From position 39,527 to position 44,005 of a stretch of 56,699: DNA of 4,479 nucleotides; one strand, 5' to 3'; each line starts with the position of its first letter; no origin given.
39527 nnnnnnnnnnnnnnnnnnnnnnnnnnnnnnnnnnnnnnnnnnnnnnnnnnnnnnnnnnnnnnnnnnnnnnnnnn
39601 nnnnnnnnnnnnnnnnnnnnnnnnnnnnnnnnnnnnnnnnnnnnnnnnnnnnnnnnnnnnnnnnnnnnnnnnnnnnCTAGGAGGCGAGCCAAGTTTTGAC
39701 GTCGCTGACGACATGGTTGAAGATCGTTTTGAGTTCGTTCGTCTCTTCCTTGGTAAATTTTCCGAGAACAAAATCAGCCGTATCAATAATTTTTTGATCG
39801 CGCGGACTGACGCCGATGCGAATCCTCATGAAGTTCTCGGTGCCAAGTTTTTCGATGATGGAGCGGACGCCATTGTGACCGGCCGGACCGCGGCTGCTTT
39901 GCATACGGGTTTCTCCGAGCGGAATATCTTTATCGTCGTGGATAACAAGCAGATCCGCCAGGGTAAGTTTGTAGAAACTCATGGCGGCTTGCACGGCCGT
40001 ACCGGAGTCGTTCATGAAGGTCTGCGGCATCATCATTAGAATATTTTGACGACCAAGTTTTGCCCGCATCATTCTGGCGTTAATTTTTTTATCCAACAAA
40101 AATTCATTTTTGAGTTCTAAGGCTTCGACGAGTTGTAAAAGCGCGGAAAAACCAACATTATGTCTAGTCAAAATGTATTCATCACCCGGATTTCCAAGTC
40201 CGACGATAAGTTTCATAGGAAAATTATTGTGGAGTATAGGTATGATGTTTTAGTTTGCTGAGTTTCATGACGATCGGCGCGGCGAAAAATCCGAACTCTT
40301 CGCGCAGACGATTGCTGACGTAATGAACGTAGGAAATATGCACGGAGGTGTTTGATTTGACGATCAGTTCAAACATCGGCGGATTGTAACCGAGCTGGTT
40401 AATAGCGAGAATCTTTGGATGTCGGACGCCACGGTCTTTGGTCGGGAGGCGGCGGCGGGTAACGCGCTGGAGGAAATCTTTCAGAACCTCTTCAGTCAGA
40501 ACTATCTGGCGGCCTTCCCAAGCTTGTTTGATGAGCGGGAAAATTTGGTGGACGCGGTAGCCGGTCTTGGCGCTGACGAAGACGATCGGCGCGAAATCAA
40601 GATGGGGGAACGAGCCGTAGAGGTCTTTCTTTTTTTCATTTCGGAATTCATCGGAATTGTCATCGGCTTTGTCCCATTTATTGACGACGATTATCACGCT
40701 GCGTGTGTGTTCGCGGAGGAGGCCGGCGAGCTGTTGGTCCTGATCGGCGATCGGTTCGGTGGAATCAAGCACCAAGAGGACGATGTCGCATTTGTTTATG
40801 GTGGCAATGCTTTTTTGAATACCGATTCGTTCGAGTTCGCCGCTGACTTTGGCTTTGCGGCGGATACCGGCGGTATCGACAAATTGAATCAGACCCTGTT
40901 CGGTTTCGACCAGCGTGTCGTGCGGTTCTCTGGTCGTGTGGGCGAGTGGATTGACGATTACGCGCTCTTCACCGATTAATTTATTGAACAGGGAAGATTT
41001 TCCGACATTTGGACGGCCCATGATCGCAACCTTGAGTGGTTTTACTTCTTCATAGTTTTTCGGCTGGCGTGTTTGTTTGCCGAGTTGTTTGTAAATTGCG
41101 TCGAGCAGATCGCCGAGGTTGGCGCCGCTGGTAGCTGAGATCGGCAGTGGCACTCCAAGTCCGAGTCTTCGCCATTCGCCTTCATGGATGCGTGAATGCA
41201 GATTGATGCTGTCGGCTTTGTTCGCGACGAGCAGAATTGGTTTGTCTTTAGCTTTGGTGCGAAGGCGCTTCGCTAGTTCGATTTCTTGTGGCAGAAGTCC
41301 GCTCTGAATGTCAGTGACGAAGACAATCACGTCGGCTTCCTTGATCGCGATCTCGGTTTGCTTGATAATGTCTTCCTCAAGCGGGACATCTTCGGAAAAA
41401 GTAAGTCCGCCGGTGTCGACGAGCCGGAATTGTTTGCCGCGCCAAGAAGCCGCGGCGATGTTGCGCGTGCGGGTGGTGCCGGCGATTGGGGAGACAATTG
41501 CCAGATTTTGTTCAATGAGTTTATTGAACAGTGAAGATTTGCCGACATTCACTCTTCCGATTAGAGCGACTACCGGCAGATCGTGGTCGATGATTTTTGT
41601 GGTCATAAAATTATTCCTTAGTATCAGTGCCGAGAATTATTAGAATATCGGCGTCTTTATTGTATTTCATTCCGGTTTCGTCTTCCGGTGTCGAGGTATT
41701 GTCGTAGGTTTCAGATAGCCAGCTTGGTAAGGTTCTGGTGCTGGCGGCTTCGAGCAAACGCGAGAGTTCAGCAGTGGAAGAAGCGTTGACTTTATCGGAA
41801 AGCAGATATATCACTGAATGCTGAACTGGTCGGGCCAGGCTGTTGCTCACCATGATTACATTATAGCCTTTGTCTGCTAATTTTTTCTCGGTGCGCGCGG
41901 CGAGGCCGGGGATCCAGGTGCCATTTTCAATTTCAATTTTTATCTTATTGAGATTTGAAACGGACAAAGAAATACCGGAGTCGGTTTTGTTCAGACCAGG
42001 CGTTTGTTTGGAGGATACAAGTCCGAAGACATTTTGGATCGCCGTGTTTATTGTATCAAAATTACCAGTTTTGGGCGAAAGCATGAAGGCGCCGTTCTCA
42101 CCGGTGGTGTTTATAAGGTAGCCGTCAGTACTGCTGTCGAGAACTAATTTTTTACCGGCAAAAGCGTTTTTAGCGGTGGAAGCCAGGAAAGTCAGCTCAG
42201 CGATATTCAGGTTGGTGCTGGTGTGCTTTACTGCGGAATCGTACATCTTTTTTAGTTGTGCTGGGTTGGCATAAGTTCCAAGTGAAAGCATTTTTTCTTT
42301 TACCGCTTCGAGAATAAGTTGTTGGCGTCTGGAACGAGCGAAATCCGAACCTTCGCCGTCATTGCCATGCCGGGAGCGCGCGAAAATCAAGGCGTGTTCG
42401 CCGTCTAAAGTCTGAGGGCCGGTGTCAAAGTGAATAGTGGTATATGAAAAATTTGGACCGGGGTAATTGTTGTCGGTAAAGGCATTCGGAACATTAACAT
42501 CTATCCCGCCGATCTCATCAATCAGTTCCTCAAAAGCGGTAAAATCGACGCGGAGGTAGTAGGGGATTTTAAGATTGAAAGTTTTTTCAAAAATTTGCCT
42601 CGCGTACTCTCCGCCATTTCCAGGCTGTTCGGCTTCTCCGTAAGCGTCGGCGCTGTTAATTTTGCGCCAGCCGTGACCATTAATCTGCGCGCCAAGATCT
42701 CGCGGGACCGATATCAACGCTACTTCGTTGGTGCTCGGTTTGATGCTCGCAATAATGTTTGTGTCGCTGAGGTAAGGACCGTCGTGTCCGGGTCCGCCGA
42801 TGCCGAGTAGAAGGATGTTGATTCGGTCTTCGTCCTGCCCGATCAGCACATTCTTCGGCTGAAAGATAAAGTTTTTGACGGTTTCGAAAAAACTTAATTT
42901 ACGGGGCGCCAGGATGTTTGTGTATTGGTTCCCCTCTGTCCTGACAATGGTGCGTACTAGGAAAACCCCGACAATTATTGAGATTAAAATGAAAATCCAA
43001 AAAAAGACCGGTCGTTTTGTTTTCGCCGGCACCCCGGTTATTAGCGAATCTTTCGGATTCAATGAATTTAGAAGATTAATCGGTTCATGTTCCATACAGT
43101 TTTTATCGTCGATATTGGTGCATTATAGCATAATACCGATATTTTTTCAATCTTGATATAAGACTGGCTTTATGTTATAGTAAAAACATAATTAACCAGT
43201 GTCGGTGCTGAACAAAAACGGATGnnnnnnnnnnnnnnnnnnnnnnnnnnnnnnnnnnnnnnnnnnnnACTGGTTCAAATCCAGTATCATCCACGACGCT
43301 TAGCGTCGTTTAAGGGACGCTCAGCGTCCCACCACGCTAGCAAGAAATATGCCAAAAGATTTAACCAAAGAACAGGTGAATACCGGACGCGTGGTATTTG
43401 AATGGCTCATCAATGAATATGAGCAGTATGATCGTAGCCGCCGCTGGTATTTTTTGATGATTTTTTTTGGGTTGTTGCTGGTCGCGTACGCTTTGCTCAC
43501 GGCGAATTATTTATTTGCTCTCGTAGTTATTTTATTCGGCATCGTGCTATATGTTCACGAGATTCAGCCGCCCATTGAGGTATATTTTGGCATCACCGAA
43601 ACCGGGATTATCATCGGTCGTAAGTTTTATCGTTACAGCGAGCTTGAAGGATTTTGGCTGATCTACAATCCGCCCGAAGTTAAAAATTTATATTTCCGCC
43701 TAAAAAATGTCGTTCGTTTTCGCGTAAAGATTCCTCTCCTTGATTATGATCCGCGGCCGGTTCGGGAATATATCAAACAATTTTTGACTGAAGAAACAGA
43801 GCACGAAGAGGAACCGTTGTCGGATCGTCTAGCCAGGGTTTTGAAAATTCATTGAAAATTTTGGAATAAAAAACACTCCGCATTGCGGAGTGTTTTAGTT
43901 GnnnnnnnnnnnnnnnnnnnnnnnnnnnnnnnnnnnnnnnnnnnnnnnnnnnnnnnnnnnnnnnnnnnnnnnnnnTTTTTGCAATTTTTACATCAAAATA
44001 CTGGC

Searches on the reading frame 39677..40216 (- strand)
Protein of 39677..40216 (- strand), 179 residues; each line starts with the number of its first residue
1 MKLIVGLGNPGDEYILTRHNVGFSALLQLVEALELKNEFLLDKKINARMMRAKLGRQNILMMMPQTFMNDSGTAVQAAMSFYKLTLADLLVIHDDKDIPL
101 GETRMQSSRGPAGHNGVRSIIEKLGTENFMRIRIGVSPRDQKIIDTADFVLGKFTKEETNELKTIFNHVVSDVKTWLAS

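Call 17: search_protein_families(library=pfam, proteins=[window:39677-40216:-], max_evalue=0.01)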
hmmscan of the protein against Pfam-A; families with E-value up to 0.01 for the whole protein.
window:39677-40216:- (179 aa): 1 family
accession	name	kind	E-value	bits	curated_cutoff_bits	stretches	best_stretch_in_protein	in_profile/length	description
PF01195.25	Pept_tRNA_hydro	-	1.4e-55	188.4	27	1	3-177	1-171/183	Peptidyl-tRNA hydrolase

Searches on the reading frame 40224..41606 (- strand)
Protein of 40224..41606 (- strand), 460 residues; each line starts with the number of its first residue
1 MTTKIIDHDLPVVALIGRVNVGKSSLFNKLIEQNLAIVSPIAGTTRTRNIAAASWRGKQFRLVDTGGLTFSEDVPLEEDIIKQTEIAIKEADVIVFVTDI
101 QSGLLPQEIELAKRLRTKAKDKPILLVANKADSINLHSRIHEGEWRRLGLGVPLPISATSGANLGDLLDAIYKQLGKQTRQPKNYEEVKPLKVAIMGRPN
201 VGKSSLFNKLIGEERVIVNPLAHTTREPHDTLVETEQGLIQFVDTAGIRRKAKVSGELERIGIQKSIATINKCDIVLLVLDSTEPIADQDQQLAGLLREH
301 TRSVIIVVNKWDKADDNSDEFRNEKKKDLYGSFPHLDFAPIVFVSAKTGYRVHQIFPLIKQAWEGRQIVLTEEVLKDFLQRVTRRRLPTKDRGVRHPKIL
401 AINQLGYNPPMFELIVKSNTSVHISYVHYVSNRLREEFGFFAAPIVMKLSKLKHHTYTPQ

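Call 16: search_protein_families(library=pfam, proteins=[window:40224-41606:-], max_evalue=0.01)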
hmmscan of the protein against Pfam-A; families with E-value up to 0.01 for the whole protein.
window:40224-41606:- (460 aa): 18 families
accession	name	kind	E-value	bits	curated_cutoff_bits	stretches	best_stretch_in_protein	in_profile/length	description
PF01926.29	MMR_HSR1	-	4.1e-57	191.6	21.9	2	192-310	1-113/113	50S ribosome-binding GTPase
PF02421.24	FeoB_N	-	5e-27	94.8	27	2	192-325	2-129/156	Ferrous iron transport protein B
PF00009.33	GTP_EFTU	-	1.9e-22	80.2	26.5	2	263-361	83-184/188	Elongation factor Tu GTP binding domain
PF00350.29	Dynamin_N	-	4.3e-16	59.8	27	2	13-48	1-36/168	Dynamin family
PF04548.22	AIG1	-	1.7e-14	54.1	27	2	14-115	4-107/212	AIG1 family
PF14714.11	KH_dom-like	-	4.4e-13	49.8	27.3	1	372-448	4-79/81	KH-domain-like of EngA bacterial GTPase enzymes, C-terminal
PF03193.22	RsgA_GTPase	-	5.7e-11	43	30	1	188-249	104-169/174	RsgA GTPase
PF08477.19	Roc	-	8e-10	39.4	27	1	13-132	2-119/119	Ras of Complex, Roc, domain of DAPkinase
PF00071.28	Ras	-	7.3e-09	35.8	21.6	2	13-135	2-118/162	Ras family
PF16897.10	MMR_HSR1_Xtn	-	8.6e-07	29.3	35.2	1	66-176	2-105/106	C-terminal region of MMR_HSR1 domain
PF00025.27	Arf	-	1.9e-05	24.6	22.3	0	15-136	19-130/174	ADP-ribosylation factor family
PF04670.18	Gtr1_RagA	-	2e-05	24.6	22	1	13-135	2-125/232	Gtr1/RagA G protein conserved region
PF09439.16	SRPRB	-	3e-05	23.9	25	1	11-99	4-81/178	Signal recognition particle receptor beta subunit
PF10662.15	PduV-EutP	-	0.00026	21.3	21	0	268-319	59-107/143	Ethanolamine utilisation - propanediol utilisation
PF06858.20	NOG1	-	0.00038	20.6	27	0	91-132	14-58/58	Nucleolar GTP-binding protein 1 (NOG1)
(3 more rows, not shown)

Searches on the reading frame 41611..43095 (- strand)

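Call 16: search_protein_families(library=pfam, proteins=[window:41611-43095:-], max_evalue=0.01)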
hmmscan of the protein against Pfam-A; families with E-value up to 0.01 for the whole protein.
window:41611-43095:- (494 aa): 2 families
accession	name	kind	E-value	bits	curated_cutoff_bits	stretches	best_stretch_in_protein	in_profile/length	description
PF03816.19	LytR_cpsA_psr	-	2.8e-37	128.6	24.6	1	110-270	2-149/150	LytR_cpsA_psr family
PF13399.11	LytR_C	-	6.5e-09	37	22.2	1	385-452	2-66/86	LytR cell envelope-related transcriptional attenuator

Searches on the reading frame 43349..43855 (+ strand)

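Call 17: search_protein_families(library=pfam, proteins=[window:43349-43855:+], max_evalue=0.01)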
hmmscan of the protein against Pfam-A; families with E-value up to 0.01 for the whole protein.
window:43349-43855:+ (168 aa): 1 family
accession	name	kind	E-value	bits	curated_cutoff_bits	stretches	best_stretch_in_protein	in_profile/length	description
PF18923.6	DUF5673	-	0.0052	17.2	26.7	1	80-143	3-62/66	Domain of unknown function (DUF5673)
